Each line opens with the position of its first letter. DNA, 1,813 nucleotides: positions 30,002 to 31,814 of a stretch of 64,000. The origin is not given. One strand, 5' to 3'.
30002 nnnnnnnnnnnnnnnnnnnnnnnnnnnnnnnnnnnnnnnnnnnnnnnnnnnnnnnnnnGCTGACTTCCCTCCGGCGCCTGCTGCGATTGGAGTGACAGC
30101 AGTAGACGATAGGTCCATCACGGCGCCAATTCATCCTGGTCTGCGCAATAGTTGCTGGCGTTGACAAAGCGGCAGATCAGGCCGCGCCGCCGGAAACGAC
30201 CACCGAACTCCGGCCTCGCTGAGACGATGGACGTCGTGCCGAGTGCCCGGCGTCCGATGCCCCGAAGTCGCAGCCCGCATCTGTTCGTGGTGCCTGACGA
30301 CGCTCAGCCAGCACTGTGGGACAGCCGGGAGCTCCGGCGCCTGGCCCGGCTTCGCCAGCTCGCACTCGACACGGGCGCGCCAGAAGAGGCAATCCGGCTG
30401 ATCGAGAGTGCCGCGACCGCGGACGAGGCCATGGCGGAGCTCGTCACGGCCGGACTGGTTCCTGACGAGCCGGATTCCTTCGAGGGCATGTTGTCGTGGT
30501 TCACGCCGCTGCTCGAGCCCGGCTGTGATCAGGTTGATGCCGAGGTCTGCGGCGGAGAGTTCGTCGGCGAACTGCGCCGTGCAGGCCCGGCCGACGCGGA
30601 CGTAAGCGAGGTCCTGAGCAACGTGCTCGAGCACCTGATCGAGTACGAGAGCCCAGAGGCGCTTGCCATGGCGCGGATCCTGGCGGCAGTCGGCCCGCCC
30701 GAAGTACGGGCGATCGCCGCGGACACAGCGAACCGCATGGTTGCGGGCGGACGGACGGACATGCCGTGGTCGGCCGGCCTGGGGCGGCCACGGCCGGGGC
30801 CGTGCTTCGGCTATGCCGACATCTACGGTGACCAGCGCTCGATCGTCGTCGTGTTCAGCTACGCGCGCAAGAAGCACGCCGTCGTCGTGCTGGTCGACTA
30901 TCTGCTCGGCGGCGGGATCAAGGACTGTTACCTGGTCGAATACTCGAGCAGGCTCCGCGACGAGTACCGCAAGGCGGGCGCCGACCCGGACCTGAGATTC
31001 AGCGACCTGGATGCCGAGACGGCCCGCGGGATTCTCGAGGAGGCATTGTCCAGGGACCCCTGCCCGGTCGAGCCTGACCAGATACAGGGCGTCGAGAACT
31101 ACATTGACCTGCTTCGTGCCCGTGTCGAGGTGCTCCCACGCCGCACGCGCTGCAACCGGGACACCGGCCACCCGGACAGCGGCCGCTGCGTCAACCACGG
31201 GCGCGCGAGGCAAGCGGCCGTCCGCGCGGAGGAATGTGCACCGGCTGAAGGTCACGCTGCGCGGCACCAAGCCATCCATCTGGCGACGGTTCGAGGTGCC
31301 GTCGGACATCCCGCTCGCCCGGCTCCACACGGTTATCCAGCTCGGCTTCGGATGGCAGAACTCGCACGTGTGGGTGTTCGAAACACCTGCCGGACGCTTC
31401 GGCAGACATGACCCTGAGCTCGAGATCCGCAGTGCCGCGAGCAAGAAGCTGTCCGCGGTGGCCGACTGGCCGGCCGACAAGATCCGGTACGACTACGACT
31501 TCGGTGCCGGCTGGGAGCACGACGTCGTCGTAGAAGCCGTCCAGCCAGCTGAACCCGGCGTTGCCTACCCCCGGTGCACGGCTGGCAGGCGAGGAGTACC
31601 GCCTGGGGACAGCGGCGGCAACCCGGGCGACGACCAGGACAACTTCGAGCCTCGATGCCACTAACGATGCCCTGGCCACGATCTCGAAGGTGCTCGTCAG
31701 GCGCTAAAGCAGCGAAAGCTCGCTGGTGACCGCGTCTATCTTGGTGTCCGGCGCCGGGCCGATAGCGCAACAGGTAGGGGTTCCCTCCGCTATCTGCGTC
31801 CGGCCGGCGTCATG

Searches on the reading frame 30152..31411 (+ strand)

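Call 4: search_protein_families(library=pfam, proteins=[window:30152-31411:+], max_evalue=0.01)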
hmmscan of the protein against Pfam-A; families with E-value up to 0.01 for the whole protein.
window:30152-31411:+ (419 aa): 0 families

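Call 6: search_protein_families(library=ncbifam, proteins=[window:30152-31411:+], max_evalue=0.01)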
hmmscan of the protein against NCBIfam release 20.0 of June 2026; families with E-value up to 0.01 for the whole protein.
window:30152-31411:+ (419 aa): 0 families

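Call 7: search_protein_families(library=padloc, proteins=[window:30152-31411:+], max_evalue=0.01)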
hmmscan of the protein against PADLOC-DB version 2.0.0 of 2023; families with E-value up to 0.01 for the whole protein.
window:30152-31411:+ (419 aa): 1 family
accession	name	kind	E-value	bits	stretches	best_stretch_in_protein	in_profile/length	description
PDLC00553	JetC2|JetC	-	0.0011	14.9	1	277-389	815-927/1361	DUF3584 domain; MukB-like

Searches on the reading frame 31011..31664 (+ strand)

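Call 4: search_protein_families(library=pfam, proteins=[window:31011-31664:+], max_evalue=0.01)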
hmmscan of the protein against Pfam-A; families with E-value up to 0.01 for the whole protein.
window:31011-31664:+ (217 aa): 1 family
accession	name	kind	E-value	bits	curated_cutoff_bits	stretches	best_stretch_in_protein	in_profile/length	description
PF07929.16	PRiA4_ORF3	-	1.4e-39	136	26.6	1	76-206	2-137/173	Plasmid pRiA4b ORF-3-like protein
